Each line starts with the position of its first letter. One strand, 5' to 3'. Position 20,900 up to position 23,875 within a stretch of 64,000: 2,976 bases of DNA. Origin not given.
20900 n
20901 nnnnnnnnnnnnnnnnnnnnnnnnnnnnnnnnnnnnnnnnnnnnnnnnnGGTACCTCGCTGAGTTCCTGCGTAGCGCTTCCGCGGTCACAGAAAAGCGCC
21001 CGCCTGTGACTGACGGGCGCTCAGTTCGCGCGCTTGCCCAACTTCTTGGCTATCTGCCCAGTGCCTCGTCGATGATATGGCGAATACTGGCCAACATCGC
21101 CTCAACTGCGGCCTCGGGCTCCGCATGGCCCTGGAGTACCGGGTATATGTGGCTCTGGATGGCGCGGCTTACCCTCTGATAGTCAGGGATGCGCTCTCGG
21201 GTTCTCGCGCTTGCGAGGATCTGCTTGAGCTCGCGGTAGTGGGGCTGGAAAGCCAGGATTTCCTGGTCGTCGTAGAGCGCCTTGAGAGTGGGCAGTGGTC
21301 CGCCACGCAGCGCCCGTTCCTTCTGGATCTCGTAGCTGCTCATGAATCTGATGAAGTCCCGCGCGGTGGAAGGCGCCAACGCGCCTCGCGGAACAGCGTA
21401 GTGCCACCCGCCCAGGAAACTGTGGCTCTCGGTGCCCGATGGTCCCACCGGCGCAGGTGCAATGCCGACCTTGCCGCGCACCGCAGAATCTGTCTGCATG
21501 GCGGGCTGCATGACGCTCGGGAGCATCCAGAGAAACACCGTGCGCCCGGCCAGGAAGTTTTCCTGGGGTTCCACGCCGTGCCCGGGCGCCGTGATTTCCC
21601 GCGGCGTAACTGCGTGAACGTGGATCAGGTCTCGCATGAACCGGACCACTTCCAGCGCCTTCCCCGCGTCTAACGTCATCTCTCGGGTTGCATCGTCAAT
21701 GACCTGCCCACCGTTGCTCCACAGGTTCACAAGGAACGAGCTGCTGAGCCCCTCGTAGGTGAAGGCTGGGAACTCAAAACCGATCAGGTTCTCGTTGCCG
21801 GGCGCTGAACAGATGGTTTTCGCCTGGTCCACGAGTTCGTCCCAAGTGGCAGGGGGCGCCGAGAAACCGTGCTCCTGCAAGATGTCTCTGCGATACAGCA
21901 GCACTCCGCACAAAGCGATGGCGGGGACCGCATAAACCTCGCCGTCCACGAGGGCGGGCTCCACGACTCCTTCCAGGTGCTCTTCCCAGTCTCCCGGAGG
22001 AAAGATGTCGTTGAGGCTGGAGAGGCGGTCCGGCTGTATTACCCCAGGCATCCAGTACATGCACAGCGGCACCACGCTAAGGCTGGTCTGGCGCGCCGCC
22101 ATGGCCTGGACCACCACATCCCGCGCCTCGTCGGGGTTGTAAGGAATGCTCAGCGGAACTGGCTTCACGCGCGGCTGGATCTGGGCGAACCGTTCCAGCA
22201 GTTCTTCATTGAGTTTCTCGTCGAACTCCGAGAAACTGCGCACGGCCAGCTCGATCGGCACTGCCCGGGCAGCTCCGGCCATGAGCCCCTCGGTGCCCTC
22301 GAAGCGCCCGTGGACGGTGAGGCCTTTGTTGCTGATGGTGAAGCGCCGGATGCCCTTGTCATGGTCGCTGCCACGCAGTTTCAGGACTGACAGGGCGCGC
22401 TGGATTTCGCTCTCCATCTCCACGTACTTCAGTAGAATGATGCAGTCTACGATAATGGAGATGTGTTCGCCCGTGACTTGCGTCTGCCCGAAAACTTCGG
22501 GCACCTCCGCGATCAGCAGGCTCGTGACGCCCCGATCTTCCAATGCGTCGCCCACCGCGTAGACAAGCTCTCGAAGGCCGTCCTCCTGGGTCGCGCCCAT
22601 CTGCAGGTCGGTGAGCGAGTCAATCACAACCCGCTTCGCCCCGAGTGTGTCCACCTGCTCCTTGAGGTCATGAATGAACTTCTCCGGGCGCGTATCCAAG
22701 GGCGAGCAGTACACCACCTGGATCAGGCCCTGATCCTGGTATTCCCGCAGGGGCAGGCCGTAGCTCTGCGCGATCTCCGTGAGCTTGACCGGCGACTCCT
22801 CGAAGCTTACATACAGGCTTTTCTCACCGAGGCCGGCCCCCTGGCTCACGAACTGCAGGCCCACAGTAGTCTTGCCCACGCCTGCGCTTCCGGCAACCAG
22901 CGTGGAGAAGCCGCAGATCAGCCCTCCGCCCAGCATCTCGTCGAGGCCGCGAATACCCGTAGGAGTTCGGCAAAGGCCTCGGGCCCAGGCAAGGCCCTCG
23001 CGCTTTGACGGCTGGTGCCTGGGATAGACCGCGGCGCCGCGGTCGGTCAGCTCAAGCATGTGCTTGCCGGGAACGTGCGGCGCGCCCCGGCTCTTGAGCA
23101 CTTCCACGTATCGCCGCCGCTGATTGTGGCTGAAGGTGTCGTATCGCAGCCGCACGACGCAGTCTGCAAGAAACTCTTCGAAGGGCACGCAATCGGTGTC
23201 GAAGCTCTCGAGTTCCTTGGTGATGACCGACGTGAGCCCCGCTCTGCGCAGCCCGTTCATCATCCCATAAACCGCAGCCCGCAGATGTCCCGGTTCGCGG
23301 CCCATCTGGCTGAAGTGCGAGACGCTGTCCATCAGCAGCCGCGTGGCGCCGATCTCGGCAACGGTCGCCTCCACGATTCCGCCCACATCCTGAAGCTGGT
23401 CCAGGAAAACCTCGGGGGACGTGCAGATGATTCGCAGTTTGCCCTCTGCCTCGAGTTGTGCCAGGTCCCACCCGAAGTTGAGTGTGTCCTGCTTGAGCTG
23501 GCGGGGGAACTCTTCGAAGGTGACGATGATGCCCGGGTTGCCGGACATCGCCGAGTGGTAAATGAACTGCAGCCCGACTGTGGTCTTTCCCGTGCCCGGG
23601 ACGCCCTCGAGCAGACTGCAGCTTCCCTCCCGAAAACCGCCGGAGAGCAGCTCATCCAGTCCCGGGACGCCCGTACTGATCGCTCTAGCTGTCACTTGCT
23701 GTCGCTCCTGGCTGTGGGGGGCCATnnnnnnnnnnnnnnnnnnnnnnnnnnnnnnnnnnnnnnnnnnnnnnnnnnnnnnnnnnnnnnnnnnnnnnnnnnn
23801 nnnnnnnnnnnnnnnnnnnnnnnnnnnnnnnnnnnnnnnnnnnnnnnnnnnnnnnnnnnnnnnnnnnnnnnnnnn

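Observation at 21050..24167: KaiC-like double-RecA ATPase fused to a cytoplasmic sugar-type solute-binding-protein domain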

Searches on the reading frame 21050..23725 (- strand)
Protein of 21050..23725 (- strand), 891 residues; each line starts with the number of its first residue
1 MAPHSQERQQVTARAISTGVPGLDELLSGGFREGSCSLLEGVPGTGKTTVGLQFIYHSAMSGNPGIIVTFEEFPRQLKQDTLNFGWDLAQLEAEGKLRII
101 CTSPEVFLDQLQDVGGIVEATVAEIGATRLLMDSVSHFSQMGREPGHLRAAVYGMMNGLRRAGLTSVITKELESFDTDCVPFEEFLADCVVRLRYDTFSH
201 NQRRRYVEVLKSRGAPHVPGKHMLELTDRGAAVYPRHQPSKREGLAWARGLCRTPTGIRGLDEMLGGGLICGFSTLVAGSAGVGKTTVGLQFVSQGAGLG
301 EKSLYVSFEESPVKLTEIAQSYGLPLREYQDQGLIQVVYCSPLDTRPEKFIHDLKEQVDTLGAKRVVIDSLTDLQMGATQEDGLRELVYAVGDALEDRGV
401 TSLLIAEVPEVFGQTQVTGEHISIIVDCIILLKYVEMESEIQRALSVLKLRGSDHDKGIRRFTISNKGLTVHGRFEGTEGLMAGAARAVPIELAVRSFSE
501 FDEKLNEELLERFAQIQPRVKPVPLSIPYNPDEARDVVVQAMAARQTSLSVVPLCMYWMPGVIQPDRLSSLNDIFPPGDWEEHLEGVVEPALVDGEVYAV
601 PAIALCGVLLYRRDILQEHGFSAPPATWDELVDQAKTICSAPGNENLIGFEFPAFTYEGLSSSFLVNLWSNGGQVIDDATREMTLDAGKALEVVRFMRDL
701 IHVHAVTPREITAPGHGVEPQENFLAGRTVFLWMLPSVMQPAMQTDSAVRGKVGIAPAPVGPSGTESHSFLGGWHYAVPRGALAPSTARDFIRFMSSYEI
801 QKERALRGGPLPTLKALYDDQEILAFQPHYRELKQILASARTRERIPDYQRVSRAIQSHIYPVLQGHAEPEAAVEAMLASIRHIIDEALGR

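Call 3: search_protein_families(library=pfam, proteins=[window:21050-23725:-], max_evalue=0.01)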
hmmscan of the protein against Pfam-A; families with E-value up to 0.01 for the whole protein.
window:21050-23725:- (891 aa): 14 families
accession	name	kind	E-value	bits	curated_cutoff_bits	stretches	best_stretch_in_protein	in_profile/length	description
PF06745.19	ATPase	-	1.5e-102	342.3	26.6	2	16-236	1-229/231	KaiC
PF13416.11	SBP_bac_8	-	1.9e-18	67.7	27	1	536-823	26-271/279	Bacterial extracellular solute-binding protein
PF01547.30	SBP_bac_1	-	1.6e-17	64.9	26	1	532-802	34-307/307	Bacterial extracellular solute-binding protein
PF13481.12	AAA_25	-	4.1e-14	53.1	27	2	265-405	26-187/195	AAA domain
PF03796.21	DnaB_C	-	5.1e-07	29.8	27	0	16-78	2-64/255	DnaB-like helicase C terminal domain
PF05625.17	PAXNEB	-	2.9e-06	27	28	0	252-314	17-80/366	PAXNEB protein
PF08423.17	Rad51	-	6.8e-06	26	22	0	253-331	7-93/244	Rad51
PF13401.12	AAA_22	-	2.2e-05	25.2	27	0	275-405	8-89/130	AAA domain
PF09848.15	SLFN-g3_helicase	-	6.8e-05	22.7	24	0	37-58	4-25/354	Schlafen group 3, DNA/RNA helicase domain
PF13479.12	AAA_24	-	0.00015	22.1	27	0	275-379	5-81/195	AAA domain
PF13173.12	AAA_14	-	0.00016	22.1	27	0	276-315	6-44/129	AAA domain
PF13238.12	AAA_18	-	0.00098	20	29.4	0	38-54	2-18/128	AAA domain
PF13191.12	AAA_16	-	0.002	19.1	32.6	0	33-58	21-48/167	AAA ATPase domain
PF25199.1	nSTAND_NTPase5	-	0.009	16.3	34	0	34-81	41-86/145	Novel STAND NTPase 5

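Call 4: search_protein_families(library=ncbifam, proteins=[window:21050-23725:-], max_evalue=0.01)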
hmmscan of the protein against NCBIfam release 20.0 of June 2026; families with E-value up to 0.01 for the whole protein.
window:21050-23725:- (891 aa): 24 families
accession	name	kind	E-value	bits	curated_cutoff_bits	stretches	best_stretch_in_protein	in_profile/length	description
NF006799.0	PRK09302.1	equivalog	1e-100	337.8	408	1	9-503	6-503/515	circadian clock protein KaiC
TIGR02655.1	circ_KaiC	equivalog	2.5e-77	260.6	546.25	1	16-491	3-481/484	circadian clock protein KaiC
TIGR03880.1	KaiC_arch_3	hypoth_equivalog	7.4e-74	248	249.45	2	257-472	1-218/224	KaiC domain-containing protein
TIGR03877.1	thermo_KaiC_1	hypoth_equivalog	1e-58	198.7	307.25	2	15-236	3-235/238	KaiC domain-containing protein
TIGR03881.1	KaiC_arch_4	hypoth_equivalog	3.1e-46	157.9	247.8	2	253-472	2-229/231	KaiC domain-containing protein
NF004723.0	PRK06067.1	subfamily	2.2e-20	73.2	194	2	7-217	7-217/243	flagellar accessory protein FlaH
TIGR00416.1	sms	equivalog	3.9e-18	65.4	403.05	2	253-379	75-187/454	DNA repair protein RadA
NF052589.1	ArlH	equivalog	7.3e-15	55.3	215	2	22-220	8-208/229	archaellum protein ArlH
NF006861.0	PRK09361.1-1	equivalog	6.3e-13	48.8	278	2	14-76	3-65/235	DNA repair and recombination protein RadB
TIGR03878.1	thermo_KaiC_2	hypoth_equivalog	1.6e-11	44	232.2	1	276-443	40-213/259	KaiC domain-containing protein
TIGR03600.1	phage_DnaB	exception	6.3e-10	38.6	498.65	2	13-67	174-228/421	phage replicative helicase, DnaB family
TIGR02237.1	recomb_radB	equivalog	2.2e-09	37.5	172.4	1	261-382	1-117/210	DNA repair and recombination protein RadB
NF003301.0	PRK04301.1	equivalog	4.1e-09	36.1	259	1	254-372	83-207/316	DNA repair and recombination protein RadA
TIGR02236.1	recomb_radA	equivalog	9.8e-09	35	361.15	1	252-372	76-203/311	DNA repair and recombination protein RadA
NF004629.0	PRK05973.1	equivalog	1.1e-07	31.1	156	1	29-93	59-123/237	DNA helicase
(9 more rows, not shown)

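Call 5: find_homologous_proteins(query=window:21050-23725:-, max_evalue=0.00001)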
Query window:21050-23725:- (891 aa): 1355 proteins with E <= 0.00001 among 8000 candidates; the best 120 are listed.
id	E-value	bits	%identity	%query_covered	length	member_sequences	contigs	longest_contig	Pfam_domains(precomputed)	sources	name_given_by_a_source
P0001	0.0e+0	2003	100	99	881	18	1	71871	PF06745.20,PF13416.12,PF03796.22,PF05625.18,PF23442.2,PF08423.18,PF13401.13,PF01547.31,PF13481.13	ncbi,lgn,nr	ncbi:MAG: extracellular solute-binding protein [Armatimonadetes bacterium]|nr:extracellular solute-b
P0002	0.0e+0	1526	75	98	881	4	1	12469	PF06745.20,PF13416.12,PF13479.13,PF03796.22,PF23442.2,PF01547.31,PF13481.13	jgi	-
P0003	0.0e+0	1471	73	98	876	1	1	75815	PF06745.20,PF13416.12,PF03796.22,PF23442.2,PF01547.31,PF13481.13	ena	-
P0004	0.0e+0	1430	70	98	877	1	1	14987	PF06745.20,PF13416.12,PF03796.22,PF05625.18,PF01547.31,PF13481.13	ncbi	-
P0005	0.0e+0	1426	70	98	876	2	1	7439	PF06745.20,PF13416.12,PF03796.22,PF05625.18,PF23442.2,PF01547.31,PF13481.13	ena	-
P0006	0.0e+0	1423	71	98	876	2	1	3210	PF06745.20,PF13416.12,PF03796.22,PF05625.18,PF23442.2,PF01547.31,PF13481.13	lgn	-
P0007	0.0e+0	1404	70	98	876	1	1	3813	PF06745.20,PF13416.12,PF03796.22,PF05625.18,PF23442.2,PF01547.31,PF13481.13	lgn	-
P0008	0.0e+0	1373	67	99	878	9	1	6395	PF13173.13,PF06745.20,PF13416.12,PF03796.22,PF02223.24,PF05625.18,PF08423.18,PF13401.13,PF01547.31,PF13481.13,PF13191.13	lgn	-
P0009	0.0e+0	1353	67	96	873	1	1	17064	PF06745.20,PF13416.12,PF03796.22,PF05625.18,PF23442.2,PF01547.31,PF13481.13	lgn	-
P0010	0.0e+0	1348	66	98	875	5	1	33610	PF13173.13,PF06745.20,PF13416.12,PF03796.22,PF01443.25,PF05625.18,PF23442.2,PF08423.18,PF01547.31,PF13481.13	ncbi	-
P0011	0.0e+0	1329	66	98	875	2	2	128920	PF06745.20,PF13416.12,PF03796.22,PF05625.18,PF23442.2,PF08423.18,PF13401.13,PF01547.31,PF13481.13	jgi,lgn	jgi:circadian clock protein KaiC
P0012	0.0e+0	1277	64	98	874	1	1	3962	PF13173.13,PF06745.20,PF13416.12,PF03796.22,PF05625.18,PF23442.2,PF13401.13,PF01547.31,PF13481.13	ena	-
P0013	0.0e+0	1123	57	98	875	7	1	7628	PF13173.13,PF06745.20,PF13416.12,PF13479.13,PF03796.22,PF05625.18,PF01547.31,PF13481.13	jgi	-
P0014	0.0e+0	1111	56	98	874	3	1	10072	PF06745.20,PF13416.12,PF03796.22,PF01547.31,PF13481.13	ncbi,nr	ncbi:MAG: extracellular solute-binding protein [Armatimonadota bacterium]|nr:extracellular solute-bi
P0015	0.0e+0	1106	56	98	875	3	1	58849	PF06745.20,PF13416.12,PF03796.22,PF05625.18,PF01547.31,PF13481.13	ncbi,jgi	-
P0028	0.0e+0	1067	54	98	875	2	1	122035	PF06745.20,PF13416.12,PF03796.22,PF01547.31,PF13481.13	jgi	-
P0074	7.8e-282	955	51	98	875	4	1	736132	PF06745.20,PF13416.12,PF03796.22,PF23442.2,PF09848.16,PF00154.28,PF01547.31,PF13481.13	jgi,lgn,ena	-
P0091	5.0e-106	374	43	53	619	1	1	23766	PF06745.20,PF03796.22,PF07883.18,PF05899.19,PF23442.2,PF13481.13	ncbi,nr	ncbi:MAG: ATPase domain-containing protein [Armatimonadota bacterium]|nr:ATPase domain-containing pr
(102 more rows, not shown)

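Call 10: find_encoding_contigs(protein=P0011, flank=8000, max_places=2)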
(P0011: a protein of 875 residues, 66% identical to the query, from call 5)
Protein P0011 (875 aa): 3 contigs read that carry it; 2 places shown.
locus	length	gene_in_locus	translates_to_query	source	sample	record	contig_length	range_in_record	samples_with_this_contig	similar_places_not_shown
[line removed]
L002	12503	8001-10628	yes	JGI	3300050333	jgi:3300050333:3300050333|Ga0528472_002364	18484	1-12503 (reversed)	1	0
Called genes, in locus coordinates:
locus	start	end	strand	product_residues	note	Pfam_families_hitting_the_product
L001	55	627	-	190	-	PF00210:Ferritin (weak), PF02915:Rubrerythrin, PF23458:DUF7130 (weak), PF21349:RUBY_RBDX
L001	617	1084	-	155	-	PF01475:FUR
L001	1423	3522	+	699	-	-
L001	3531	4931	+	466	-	PF14587:Glyco_hydr_30_2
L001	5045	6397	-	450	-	PF06508:QueC (faint)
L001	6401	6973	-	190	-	-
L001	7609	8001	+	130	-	-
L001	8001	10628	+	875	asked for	PF03796:DnaB_C (faint), PF05625:PAXNEB (faint), PF06745:ATPase, PF06745:ATPase, PF13481:AAA_25 (weak), PF23442:DUF7125 (weak), PF01547:SBP_bac_1, PF13416:SBP_bac_8, +2 more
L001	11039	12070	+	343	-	PF00294:PfkB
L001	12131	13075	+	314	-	PF00248:Aldo_ket_red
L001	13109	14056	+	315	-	PF03279:Lip_A_acyltrans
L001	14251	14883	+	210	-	PF07963:N_methyl, PF07596:SBP_bac_10 (weak)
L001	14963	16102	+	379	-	PF04055:Radical_SAM, PF06969:HemN_C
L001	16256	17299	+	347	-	-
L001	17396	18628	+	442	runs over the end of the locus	PF01979:Amidohydro_1, PF12890:DHOase, PF07969:Amidohydro_3 (weak)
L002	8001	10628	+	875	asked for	PF03796:DnaB_C (faint), PF05625:PAXNEB (faint), PF06745:ATPase, PF06745:ATPase, PF13481:AAA_25 (weak), PF23442:DUF7125 (weak), PF01547:SBP_bac_1, PF13416:SBP_bac_8, +2 more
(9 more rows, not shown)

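Call 11: find_encoding_contigs(protein=P0028, flank=8000, max_places=2)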
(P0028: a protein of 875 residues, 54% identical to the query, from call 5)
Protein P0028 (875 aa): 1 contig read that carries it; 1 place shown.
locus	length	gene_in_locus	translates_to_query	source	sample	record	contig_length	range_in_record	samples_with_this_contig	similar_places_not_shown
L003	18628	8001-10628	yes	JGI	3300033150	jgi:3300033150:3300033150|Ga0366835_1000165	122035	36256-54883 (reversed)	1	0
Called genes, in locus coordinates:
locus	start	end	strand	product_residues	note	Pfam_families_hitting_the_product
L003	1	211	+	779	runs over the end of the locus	PF16126:DUF4838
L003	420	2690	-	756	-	PF19543:GH123_N (weak), PF22680:Glyco_hydro_123_N_2 (faint), PF13320:GH123_cat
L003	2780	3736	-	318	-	-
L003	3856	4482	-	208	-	PF07963:N_methyl, PF07596:SBP_bac_10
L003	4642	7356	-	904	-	PF02837:Glyco_hydro_2_N, PF22666:Glyco_hydro_2_N2 (weak), PF00703:Glyco_hydro_2, PF02836:Glyco_hydro_2_C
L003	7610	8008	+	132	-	-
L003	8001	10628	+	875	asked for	PF03796:DnaB_C (faint), PF06745:ATPase, PF13481:AAA_25 (weak), PF01547:SBP_bac_1, PF13416:SBP_bac_8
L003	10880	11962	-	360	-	PF01408:GFO_IDH_MocA, PF02894:GFO_IDH_MocA_C, PF22725:GFO_IDH_MocA_C3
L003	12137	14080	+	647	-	PF00724:Oxidored_FMN, PF03486:HI0933_like (faint), PF07992:Pyr_redox_2, PF00070:Pyr_redox (faint), PF00890:FAD_binding_2 (weak), PF01266:DAO (faint), PF12831:FAD_oxidored (weak), PF13450:NAD_binding_8 (weak)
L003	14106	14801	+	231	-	PF00753:Lactamase_B, PF13483:Lactamase_B_3, PF12706:Lactamase_B_2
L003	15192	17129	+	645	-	PF00326:Peptidase_S9, PF00756:Esterase (weak)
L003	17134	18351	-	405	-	PF10092:DUF2330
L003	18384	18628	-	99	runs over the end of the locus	-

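Call 12: find_encoding_contigs(protein=P0074, flank=8000, max_places=2)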
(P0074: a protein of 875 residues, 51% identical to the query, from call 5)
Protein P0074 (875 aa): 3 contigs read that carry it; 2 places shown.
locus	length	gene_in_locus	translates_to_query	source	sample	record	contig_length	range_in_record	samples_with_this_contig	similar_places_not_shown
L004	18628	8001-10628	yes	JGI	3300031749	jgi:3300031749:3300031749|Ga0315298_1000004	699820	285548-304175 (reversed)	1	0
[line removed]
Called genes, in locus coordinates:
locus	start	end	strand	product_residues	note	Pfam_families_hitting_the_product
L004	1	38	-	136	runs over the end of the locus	PF09383:NIL, PF12797:Fer4_2 (weak), PF13237:Fer4_10, PF00037:Fer4, PF12837:Fer4_6, PF14697:Fer4_21, PF12838:Fer4_7, PF13187:Fer4_9, +6 more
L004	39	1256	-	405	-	PF01837:HcyBio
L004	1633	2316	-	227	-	PF07385:Lyx_isomer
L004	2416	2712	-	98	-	PF03819:MazG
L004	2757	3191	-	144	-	PF00404:Dockerin_1 (weak)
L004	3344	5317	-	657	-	PF20581:DUF6785, PF20580:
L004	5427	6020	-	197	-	PF00475:IGPD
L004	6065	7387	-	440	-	PF00815:Histidinol_dh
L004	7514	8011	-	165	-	-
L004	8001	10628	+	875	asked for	PF00154:RecA_N (faint), PF03796:DnaB_C (faint), PF06745:ATPase, PF13481:AAA_25 (weak), PF06745:ATPase, PF13481:AAA_25 (weak), PF01547:SBP_bac_1, PF13416:SBP_bac_8, +2 more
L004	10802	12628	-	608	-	PF20581:DUF6785, PF20580:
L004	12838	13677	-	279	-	PF00929:RNase_T, PF13280:WYL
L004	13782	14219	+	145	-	-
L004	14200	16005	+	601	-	PF13941:MutL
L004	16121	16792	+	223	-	-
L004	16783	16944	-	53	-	-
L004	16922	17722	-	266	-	PF23441:SDR, PF00106:adh_short, PF01370:Epimerase (faint), PF08659:KR, PF13561:adh_short_C2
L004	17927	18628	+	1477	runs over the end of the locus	PF02837:Glyco_hydro_2_N, PF22666:Glyco_hydro_2_N2, PF00703:Glyco_hydro_2 (weak), PF02836:Glyco_hydro_2_C, PF00754:F5_F8_type_C, PF22633:F5_F8_type_C_2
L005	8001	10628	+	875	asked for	PF00154:RecA_N (faint), PF03796:DnaB_C (faint), PF06745:ATPase, PF13481:AAA_25 (weak), PF06745:ATPase, PF13481:AAA_25 (weak), PF01547:SBP_bac_1, PF13416:SBP_bac_8, +2 more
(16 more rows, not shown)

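Call 37: predict_structure(alignment_id=A3)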
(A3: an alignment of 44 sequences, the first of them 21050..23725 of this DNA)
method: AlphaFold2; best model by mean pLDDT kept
length: 891 residues; sequences in the alignment: 44
mean_pLDDT: 89.4   pTM: 0.70
mean pLDDT of the five models: 89.4, 88.9, 88.4, 88.3, 86.9
residues with pLDDT >= 90: 586; 70-90: 254; 50-70: 38; < 50: 13
segments of 3 or more residues with pLDDT < 50: 1-11
pLDDT, mean of each block of 10 residues (from residue 1): 41 80 93 94 93 96 94 92 95 95 90 82 92 90 81 91 93 82 92 87 90 89 93 91 59 89 91 92 93 96 96 95 94 96 88 95 96 78 82 92 87 53 85 83 89 82 93 82 72 77 86 85 69 86 83 91 91 94 94 94 96 97 97 97 94 94 97 92 92 98 96 87 95 93 91 96 96 93 88 94 91 97 94 95 92 96 97 97 93 83
secondary structure, 60 per line:
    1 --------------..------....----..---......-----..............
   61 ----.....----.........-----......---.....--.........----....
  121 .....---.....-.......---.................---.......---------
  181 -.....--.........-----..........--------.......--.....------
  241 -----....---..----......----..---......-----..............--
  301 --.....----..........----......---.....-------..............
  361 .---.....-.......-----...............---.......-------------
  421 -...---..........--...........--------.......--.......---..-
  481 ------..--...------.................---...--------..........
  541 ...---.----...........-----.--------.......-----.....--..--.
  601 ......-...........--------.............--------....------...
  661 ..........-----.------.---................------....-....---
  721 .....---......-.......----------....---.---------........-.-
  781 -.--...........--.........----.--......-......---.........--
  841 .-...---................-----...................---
elements in order (helices of 4 or more, strands of 3 or more residues): H23-26 E36-41 H47-60 E65-69 H74-82 H88-93 E97-101 H104-112 H117-125 E129-133 H135-141 H145-161 E165-171 H182-186 E189-197 E203-212 E221-227 E230-234 H246-249 H259-264 E274-279 H285-298 E303-307 H312-321 H326-331 E335-339 H347-361 E365-369 H371-377 H383-397 E401-407 E428-437 E440-450 E459-465 E468-474 E491-493 H500-516 E520-522 H531-543 E552-555 H556-562 H577-582 E600-606 E608-612 H613-618 H628-639 E648-651 H658-670 H687-702 H709-712 H714-717 H721-725 E729-734 H736-742 E753-756 E770-777 H785-795 H798-806 H815-819 H821-826 H830-838 H849-864 H870-888
